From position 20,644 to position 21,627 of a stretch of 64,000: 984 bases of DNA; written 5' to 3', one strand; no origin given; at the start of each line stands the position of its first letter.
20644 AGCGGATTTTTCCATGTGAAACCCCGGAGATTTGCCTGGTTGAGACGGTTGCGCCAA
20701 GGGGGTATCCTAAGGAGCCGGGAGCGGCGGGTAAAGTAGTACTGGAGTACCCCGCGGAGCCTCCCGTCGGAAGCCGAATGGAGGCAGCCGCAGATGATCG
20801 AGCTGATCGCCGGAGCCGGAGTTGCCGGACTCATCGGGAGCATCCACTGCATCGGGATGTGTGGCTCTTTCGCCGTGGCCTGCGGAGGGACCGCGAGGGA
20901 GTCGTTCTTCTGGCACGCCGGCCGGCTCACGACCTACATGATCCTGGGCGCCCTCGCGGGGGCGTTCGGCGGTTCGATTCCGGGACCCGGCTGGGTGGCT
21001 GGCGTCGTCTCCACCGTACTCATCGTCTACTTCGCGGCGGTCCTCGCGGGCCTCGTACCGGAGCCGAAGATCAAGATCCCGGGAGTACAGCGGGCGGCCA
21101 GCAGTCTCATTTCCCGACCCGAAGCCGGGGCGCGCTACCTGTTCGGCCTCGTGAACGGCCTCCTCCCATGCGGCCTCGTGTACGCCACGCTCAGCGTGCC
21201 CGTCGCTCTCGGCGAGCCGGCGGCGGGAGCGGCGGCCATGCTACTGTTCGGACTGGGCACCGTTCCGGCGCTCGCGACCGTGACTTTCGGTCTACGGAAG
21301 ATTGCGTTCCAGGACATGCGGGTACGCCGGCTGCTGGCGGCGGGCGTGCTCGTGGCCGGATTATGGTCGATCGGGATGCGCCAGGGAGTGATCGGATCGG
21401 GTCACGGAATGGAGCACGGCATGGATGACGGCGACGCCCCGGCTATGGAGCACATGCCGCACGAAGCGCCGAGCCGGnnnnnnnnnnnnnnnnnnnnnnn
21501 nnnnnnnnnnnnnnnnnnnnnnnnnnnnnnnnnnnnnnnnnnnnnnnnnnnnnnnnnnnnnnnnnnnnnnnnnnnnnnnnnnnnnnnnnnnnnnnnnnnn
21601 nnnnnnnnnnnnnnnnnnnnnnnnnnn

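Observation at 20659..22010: Divergent from ccoN: HCxxMCG membrane protein with Met/His-rich tail plus SixA-like secreted phosphatase (candidate copper-handling module for cbb3)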

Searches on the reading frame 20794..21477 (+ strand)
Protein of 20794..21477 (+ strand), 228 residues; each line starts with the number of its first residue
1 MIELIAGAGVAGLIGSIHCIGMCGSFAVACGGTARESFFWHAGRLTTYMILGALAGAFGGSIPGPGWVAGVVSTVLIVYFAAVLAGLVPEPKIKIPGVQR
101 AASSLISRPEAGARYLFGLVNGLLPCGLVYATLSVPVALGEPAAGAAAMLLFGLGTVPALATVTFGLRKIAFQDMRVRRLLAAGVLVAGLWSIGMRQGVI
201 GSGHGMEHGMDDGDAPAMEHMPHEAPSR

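Call 9: find_homologous_proteins(query=window:20794-21477:+)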
Query window:20794-21477:+ (228 aa): 2025 proteins with E <= 0.001 among 8000 candidates; the best 120 are listed.
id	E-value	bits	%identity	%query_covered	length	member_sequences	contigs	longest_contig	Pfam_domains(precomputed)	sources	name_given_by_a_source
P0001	9.4e-132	456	95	98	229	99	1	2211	PF13386.13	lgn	-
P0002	1.5e-128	445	89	100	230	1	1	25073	PF13386.13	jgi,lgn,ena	-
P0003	1.2e-127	442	90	100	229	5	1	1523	PF13386.13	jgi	jgi:uncharacterized protein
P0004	1.7e-127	442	88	99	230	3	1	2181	PF13386.13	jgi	-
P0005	2.7e-126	438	87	99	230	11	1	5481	PF13386.13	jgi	jgi:sulfite exporter TauE/SafE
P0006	9.4e-125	433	89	98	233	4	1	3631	PF13386.13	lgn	-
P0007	2.1e-124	432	88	98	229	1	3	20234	PF13386.13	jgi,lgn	-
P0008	3.3e-124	431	87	100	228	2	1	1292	PF13386.13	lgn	-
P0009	1.7e-122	426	89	96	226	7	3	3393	PF13386.13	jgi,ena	-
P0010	1.0e-120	420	85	98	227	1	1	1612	PF13386.13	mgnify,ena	mgnify:FL=1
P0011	1.3e-119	416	86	99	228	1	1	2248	PF13386.13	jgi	-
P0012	4.2e-118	411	87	97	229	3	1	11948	PF13386.13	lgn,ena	-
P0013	8.9e-118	410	85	100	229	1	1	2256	PF13386.13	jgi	-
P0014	7.7e-117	407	88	96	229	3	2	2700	PF13386.13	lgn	-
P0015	3.5e-116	405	84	100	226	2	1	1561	PF13386.13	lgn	-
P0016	2.6e-114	399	85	96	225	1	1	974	PF13386.13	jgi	jgi:sulfite exporter TauE/SafE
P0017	5.3e-113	395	83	100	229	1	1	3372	PF13386.13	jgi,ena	jgi:hypothetical protein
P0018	9.1e-113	394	81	98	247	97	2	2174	PF13386.13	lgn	-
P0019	1.7e-112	393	79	98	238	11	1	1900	PF13386.13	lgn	-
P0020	7.8e-112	391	83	99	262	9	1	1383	PF13386.13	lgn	-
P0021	1.9e-111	389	80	98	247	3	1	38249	PF13386.13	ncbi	-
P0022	4.1e-111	388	81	96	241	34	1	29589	PF13386.13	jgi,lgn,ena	-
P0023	3.5e-108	379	80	99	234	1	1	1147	PF13386.13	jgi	jgi:hypothetical protein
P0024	4.0e-86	307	91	69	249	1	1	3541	PF13386.13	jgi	jgi:hypothetical protein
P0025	4.0e-82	293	89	69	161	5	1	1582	PF13386.13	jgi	jgi:sulfite exporter TauE/SafE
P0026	2.1e-81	291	61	98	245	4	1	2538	PF13386.13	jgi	jgi:sulfite exporter TauE/SafE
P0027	3.6e-81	290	61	100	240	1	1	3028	PF13386.13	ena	-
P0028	2.7e-80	288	61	100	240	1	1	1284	PF13386.13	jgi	-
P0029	9.7e-80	286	62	96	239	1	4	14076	PF13386.13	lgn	-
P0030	2.3e-79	284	59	98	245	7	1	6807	PF13386.13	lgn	-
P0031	2.4e-79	284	57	99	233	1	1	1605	PF13386.13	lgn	-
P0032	4.1e-79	284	61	99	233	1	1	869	PF13386.13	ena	-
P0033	4.4e-79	284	60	99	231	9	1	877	PF13386.13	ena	-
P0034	6.1e-79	283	61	98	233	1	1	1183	PF13386.13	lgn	-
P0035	7.5e-79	283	60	98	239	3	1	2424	PF13386.13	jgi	jgi:sulfite exporter TauE/SafE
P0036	1.1e-78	282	57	99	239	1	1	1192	PF13386.13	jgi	jgi:sulfite exporter TauE/SafE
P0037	1.3e-78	282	59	99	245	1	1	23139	PF13386.13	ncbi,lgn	-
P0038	2.1e-78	281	61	96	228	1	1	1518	PF13386.13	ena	-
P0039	2.7e-78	281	61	97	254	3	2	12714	PF13386.13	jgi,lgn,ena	-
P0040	3.3e-78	281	59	99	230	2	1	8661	PF13386.13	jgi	jgi:sulfite exporter TauE/SafE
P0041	3.9e-78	280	60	99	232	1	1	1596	PF13386.13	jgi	jgi:sulfite exporter TauE/SafE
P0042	6.7e-78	280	59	100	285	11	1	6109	PF13386.13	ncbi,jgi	jgi:sulfite exporter TauE/SafE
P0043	8.0e-78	279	61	96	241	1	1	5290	PF13386.13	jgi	jgi:sulfite exporter TauE/SafE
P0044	9.1e-78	279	59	100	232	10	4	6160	PF13386.13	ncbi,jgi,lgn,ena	jgi:sulfite exporter TauE/SafE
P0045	9.6e-78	279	62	97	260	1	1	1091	PF13386.13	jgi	-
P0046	1.0e-77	279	57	99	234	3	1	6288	PF13386.13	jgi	jgi:sulfite exporter TauE/SafE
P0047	1.5e-77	279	60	98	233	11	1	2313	PF13386.13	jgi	-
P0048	1.7e-77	278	59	99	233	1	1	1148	PF13386.13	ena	-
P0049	2.3e-77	278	62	97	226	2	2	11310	PF13386.13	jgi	jgi:sulfite exporter TauE/SafE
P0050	2.6e-77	278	60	95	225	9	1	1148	PF13386.13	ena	-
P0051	4.5e-77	277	58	98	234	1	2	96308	PF13386.13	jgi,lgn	-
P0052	4.7e-77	277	63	88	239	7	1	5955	PF13386.13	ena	-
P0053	5.2e-77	277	58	100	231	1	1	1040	PF13386.13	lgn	-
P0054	5.9e-77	277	64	94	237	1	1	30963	PF13386.13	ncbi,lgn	-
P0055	6.7e-77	276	60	98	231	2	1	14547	PF13386.13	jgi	-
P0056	7.2e-77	276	58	94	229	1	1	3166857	PF13386.13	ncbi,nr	ncbi:MAG: sulfite exporter TauE/SafE family protein [Gemmatimonadota bacterium]|nr:MAG: sulfite expo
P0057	7.4e-77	276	62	92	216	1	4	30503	PF13386.13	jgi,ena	jgi:hypothetical protein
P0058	7.4e-77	276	60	98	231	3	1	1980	PF13386.13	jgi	jgi:sulfite exporter TauE/SafE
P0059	9.2e-77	276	56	100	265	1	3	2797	PF13386.13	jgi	-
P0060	1.0e-76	276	62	92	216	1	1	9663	PF13386.13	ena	-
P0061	1.2e-76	276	57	95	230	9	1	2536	PF13386.13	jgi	-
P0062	1.2e-76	276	59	97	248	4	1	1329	PF13386.13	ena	-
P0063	1.6e-76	275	61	96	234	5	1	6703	PF13386.13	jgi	jgi:sulfite exporter TauE/SafE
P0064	2.0e-76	275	57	99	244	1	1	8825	PF13386.13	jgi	jgi:sulfite exporter TauE/SafE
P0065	2.3e-76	275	61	98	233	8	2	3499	PF13386.13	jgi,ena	jgi:sulfite exporter TauE/SafE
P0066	2.7e-76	274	60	98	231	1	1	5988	PF13386.13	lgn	-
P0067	2.8e-76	274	62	92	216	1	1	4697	PF13386.13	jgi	jgi:hypothetical protein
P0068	3.0e-76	274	60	97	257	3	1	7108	PF13386.13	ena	-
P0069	3.4e-76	274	59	100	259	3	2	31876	PF13386.13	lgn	-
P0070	3.7e-76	274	60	100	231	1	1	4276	PF13386.13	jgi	jgi:sulfite exporter TauE/SafE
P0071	4.1e-76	274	62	92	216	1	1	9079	PF13386.13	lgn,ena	-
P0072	4.8e-76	274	58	96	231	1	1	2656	PF13386.13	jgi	jgi:sulfite exporter TauE/SafE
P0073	5.1e-76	273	59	98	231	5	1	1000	PF13386.13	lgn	-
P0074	6.0e-76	273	59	99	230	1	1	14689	PF13386.13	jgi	jgi:sulfite exporter TauE/SafE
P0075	6.3e-76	273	59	99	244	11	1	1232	PF13386.13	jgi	-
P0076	7.0e-76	273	59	98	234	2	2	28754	PF13386.13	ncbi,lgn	-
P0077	7.4e-76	273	55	100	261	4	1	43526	PF13386.13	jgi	-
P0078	8.3e-76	273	62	92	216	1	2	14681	PF13386.13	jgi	-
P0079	8.8e-76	273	60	96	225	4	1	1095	PF13386.13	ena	-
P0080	1.2e-75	272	58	98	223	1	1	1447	PF13386.13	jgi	jgi:sulfite exporter TauE/SafE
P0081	1.3e-75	272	63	96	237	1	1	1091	PF13386.13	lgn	-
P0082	1.6e-75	272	61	96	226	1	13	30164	PF13386.13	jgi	jgi:sulfite exporter TauE/SafE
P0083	1.7e-75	272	65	87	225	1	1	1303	PF13386.13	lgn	-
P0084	2.1e-75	271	58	96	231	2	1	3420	PF13386.13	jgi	jgi:sulfite exporter TauE/SafE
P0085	2.2e-75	271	57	100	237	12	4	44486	PF13386.13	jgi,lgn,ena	jgi:uncharacterized protein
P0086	2.2e-75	271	58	96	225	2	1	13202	PF13386.13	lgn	-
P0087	2.4e-75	271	59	98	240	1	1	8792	PF13386.13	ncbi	-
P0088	2.5e-75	271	63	95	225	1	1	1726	PF13386.13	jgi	-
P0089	2.5e-75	271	60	96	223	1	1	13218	PF13386.13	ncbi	-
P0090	3.2e-75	271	66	87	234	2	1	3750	PF13386.13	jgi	jgi:sulfite exporter TauE/SafE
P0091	3.4e-75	271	58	98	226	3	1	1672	PF13386.13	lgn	-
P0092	3.5e-75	271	59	96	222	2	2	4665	PF13386.13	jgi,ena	-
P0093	4.1e-75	271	62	90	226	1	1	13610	PF13386.13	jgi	jgi:sulfite exporter TauE/SafE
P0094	5.5e-75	270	62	92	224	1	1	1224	PF13386.13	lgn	-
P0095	5.6e-75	270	59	96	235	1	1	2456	PF13386.13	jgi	jgi:uncharacterized protein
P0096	5.6e-75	270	58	96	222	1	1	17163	PF13386.13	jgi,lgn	-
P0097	5.6e-75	270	59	96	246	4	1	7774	PF13386.13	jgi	-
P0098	7.0e-75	270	58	98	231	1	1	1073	PF13386.13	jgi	jgi:hypothetical protein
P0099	7.3e-75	270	56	100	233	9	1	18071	PF13386.13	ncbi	-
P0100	1.1e-74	269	62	95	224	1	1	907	PF13386.13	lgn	-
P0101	1.3e-74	269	58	96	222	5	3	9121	PF13386.13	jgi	jgi:sulfite exporter TauE/SafE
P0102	1.6e-74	269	58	93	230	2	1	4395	PF13386.13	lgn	-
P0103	1.8e-74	268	63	88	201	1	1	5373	PF13386.13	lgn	-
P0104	2.4e-74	268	60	97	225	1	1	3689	PF13386.13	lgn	-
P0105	2.5e-74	268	58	98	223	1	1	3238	PF13386.13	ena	-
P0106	3.4e-74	268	62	89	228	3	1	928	PF13386.13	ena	-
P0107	3.4e-74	268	58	96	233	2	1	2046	PF13386.13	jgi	-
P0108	3.4e-74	268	61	89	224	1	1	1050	PF13386.13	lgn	-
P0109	3.7e-74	267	60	98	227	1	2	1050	PF13386.13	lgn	-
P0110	4.4e-74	267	63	88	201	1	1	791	PF13386.13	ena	-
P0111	5.9e-74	267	59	96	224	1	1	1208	PF13386.13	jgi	-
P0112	7.6e-74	266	60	98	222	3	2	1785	PF13386.13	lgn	-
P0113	9.2e-74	266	61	96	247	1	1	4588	PF13386.13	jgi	jgi:sulfite exporter TauE/SafE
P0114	1.0e-73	266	58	96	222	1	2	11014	PF13386.13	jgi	jgi:sulfite exporter TauE/SafE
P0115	1.1e-73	266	60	96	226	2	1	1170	PF13386.13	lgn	-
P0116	1.1e-73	266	58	97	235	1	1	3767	PF13386.13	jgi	jgi:sulfite exporter TauE/SafE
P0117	1.1e-73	266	59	100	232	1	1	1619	PF13386.13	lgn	-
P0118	1.8e-73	265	60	96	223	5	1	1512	PF13386.13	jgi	-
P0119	2.8e-73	265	58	98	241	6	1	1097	PF13386.13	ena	-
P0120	2.8e-73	265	57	98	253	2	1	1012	PF13386.13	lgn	-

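Call 13: find_encoding_contigs(protein=P0002, flank=8000, max_places=3)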
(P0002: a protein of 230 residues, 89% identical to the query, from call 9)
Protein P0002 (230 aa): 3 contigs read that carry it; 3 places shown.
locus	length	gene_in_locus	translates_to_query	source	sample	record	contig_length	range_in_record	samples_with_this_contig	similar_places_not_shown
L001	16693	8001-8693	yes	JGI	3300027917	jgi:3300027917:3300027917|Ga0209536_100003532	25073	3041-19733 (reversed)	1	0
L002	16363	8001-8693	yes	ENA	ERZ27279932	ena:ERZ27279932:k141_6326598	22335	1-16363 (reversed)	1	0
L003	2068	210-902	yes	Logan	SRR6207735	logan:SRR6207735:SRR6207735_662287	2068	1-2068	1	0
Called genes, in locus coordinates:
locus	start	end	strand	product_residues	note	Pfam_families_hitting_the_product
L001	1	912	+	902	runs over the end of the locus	PF06452:CBM9_1 (weak), PF19313:DUF5916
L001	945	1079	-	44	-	PF03597:FixS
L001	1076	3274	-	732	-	PF00403:HMA, PF00122:E1-E2_ATPase, PF00702:Hydrolase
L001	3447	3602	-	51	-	-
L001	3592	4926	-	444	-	PF12801:Fer4_5, PF12838:Fer4_7 (faint), PF13187:Fer4_9 (faint), PF13484:Fer4_16 (faint), PF13534:Fer4_17 (faint), PF13746:Fer4_18, PF13183:Fer4_8 (faint), PF11614:FixG_C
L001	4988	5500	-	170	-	PF14715:FixP_N, PF13442:Cytochrome_CBB3, PF00034:Cytochrom_C (weak)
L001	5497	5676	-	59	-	PF05545:FixQ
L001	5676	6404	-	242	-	PF02433:FixO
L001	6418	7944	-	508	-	PF00115:COX1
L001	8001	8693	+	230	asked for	PF13386:DsbD_2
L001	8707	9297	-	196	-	PF04299:FMN_bind_2 (faint), PF01243:PNPOx_N, PF12900:Pyridox_ox_2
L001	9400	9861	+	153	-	PF08332:CaMKII_AD (weak), PF13474:SnoaL_3, PF14534:DUF4440, PF12680:SnoaL_2 (weak)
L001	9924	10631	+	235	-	PF01904:DUF72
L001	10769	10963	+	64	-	PF04014:MazE_antitoxin (weak)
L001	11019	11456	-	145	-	PF00571:CBS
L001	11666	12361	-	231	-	PF06439:3keto-disac_hyd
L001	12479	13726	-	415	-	PF01408:GFO_IDH_MocA, PF22725:GFO_IDH_MocA_C3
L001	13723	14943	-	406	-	PF01306:LacY_symp (weak), PF03825:Nuc_H_symport, PF12832:MFS_1_like, PF07690:MFS_1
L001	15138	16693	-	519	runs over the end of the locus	PF01408:GFO_IDH_MocA, PF22725:GFO_IDH_MocA_C3 (faint)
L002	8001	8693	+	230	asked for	PF13386:DsbD_2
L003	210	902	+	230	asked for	PF13386:DsbD_2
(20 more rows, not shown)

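Call 14: find_encoding_contigs(protein=P0021, flank=8000, max_places=3)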
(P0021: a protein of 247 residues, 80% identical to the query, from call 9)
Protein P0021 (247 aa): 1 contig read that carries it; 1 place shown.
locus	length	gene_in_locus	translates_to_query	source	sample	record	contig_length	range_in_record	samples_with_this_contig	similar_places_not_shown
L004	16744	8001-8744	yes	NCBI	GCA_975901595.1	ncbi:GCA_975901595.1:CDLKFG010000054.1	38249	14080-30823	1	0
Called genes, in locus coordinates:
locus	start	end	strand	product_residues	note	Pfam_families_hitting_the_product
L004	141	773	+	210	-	PF11188:DUF2975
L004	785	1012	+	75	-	PF13443:HTH_26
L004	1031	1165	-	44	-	PF03597:FixS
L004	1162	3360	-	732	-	PF00403:HMA, PF00122:E1-E2_ATPase, PF00702:Hydrolase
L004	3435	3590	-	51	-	-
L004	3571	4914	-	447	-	PF12801:Fer4_5, PF13187:Fer4_9 (faint), PF13484:Fer4_16 (faint), PF13534:Fer4_17 (faint), PF13746:Fer4_18, PF13183:Fer4_8 (faint), PF11614:FixG_C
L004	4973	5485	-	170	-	PF14715:FixP_N, PF13442:Cytochrome_CBB3, PF00034:Cytochrom_C (weak)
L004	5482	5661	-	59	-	PF05545:FixQ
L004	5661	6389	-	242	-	PF02433:FixO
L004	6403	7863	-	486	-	PF00115:COX1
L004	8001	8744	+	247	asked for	PF13386:DsbD_2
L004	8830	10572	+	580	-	PF07732:Cu-oxidase_3, PF00394:Cu-oxidase, PF07731:Cu-oxidase_2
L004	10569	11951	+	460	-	-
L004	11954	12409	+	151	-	-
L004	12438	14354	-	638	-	PF01433:Peptidase_M1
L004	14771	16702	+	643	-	PF00535:Glycos_transf_2, PF09594:GT87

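Call 16: find_related_loci(query=A2, collection=genome_contigs, flank=10000)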
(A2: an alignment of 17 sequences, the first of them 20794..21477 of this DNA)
Query A2 (228 aa) in genome_contigs; peptide patterns used: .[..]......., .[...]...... (x = any residue, [..] = any of these).
600 stretches matched a pattern (row limit reached: there are more); 586 encode a relative of the query (tblastn E <= 1e-3); the best 80 are kept; 80 distinct loci.
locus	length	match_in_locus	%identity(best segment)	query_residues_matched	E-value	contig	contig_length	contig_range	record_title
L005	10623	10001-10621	96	1-207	7e-126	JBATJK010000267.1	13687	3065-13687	MAG: Gemmatimonadota bacterium isolate MFD10222_ilm_asm_bin16 k127_157667, whole genome shotgun sequence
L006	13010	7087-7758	79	1-224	4e-101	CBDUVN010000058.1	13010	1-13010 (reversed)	MAG TPA_asm: uncultured bacterium isolate SRR21487738_binner123_Refined_62 genome assembly, contig: ERZ25083882.1235, wh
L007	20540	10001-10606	65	1-202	2e-79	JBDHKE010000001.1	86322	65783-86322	MAG: Gemmatimonadota bacterium isolate BHB10-38_Bin_161 BHB10-38_Bin_161_scaffold_475, whole genome shotgun sequence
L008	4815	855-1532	57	1-223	7e-68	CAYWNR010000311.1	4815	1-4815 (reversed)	MAG TPA_asm: uncultured Gemmatimonadaceae bacterium isolate SRP214966_co3_52 genome assembly, contig: NODE_36007_length_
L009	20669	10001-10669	58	1-220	3e-67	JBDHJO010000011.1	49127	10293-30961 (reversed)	MAG: Gemmatimonadota bacterium isolate BHB10-26_Bin_233 BHB10-26_Bin_233_scaffold_4974, whole genome shotgun sequence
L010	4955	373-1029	50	1-224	1e-57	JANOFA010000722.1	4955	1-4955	MAG: Gemmatimonadota bacterium isolate SOY_65_concoct_383_sub SOY_65_k141_3905842, whole genome shotgun sequence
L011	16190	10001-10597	51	2-200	1e-55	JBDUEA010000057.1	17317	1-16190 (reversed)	MAG: Gemmatimonadota bacterium isolate cluster4_bin.84 NODE_6571_length_17317_cov_15.361777, whole genome shotgun sequen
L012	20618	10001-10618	50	1-206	4e-54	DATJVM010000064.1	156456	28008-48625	MAG TPA_asm: Gemmatimonadales bacterium isolate SMAG_U15073 k141_514165, whole genome shotgun sequence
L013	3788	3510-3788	98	1-93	7e-53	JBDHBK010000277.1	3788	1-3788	MAG: Gemmatimonadota bacterium isolate M8-12_Bin_10 M8-12_Bin_10_scaffold_122058, whole genome shotgun sequence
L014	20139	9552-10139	51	1-196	9e-49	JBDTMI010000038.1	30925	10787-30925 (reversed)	MAG: Gemmatimonadales bacterium isolate cluster3_bin.122 NODE_4317_length_30925_cov_60.875283, whole genome shotgun sequ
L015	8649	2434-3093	48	1-220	3e-43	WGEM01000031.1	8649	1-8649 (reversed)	MAG: Gemmatimonadetes bacterium isolate S146_37 k151_138148, whole genome shotgun sequence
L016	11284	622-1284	44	5-227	2e-41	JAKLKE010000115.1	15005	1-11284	MAG: Myxococcota bacterium isolate MAG.430 MAG.430-NODE_115_length_15005_cov_3.500335, whole genome shotgun sequence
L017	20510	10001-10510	51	1-170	1e-39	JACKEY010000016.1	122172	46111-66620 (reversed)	MAG: Alphaproteobacteria bacterium isolate HK-STAS-MYXO-46 HK-STAS-MYXO-46_16, whole genome shotgun sequence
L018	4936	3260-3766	51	3-170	1e-34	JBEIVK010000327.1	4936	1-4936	MAG: Alphaproteobacteria bacterium isolate Sample-113-S84-bin-5 Sample_113_S84-bin_5-k141_1739813, whole genome shotgun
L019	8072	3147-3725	51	4-196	3e-34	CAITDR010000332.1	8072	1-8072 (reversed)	MAG: uncultured proteobacterium isolate ErkenSummer_bin-5044 genome assembly, contig: bin-5044:332/711, whole genome sho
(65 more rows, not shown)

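Call 27: find_encoding_contigs(protein=P0001, flank=3000, max_places=3)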
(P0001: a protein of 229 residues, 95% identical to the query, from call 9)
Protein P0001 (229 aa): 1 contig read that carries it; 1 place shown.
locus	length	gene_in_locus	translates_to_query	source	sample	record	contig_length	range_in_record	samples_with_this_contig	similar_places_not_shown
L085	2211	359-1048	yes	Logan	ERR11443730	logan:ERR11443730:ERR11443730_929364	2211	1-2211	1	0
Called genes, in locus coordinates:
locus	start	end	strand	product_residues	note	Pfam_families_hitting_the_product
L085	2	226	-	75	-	?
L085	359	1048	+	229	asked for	PF13386:DsbD_2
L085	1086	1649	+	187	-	PF00300:His_Phos_1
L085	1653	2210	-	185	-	?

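Call 48: search_solved_structures(query=A2, max_evalue=10, show_alignments=2)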
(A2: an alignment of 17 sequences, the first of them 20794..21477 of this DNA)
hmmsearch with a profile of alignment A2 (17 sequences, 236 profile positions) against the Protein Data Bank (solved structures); distinct sequences matched with E-value up to 10: 1.
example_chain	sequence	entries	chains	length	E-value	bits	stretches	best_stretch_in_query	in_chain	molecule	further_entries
2n4x_A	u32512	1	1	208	0.016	17.8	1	31-205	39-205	Cytochrome C-type biogenesis protein (CcdA)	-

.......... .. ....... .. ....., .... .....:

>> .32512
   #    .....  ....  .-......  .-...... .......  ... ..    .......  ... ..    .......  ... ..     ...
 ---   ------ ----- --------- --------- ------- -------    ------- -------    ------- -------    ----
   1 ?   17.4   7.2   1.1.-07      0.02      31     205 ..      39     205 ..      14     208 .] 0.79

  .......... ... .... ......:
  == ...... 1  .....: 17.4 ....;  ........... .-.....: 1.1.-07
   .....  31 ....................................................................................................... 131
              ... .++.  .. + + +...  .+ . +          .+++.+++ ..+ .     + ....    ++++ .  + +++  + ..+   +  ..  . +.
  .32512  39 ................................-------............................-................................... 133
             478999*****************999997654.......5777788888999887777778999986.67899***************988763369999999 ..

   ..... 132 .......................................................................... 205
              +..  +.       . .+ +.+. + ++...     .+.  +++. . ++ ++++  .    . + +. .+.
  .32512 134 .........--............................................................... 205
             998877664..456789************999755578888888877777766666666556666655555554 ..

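Call 52: predict_structure(alignment_id=A2)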
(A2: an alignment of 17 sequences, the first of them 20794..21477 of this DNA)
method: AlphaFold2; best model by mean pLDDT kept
length: 228 residues; sequences in the alignment: 17
mean_pLDDT: 63.3   pTM: 0.58
mean pLDDT of the five models: 63.3, 59.7, 56.0, 53.5, 49.1
residues with pLDDT >= 90: 0; 70-90: 83; 50-70: 113; < 50: 32
segments of 3 or more residues with pLDDT < 50: 198-228
pLDDT, mean of each block of 10 residues (from residue 1): 67 61 56 63 81 73 61 74 74 59 61 75 69 63 79 75 61 71 70 57 35 31 37
secondary structure, 60 per line:
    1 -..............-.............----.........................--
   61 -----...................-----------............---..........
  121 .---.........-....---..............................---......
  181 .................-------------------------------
elements in order: H2-15 H17-29 H34-58 H66-84 H96-107 H111-121 H125-133 H135-138 H142-171 H175-197
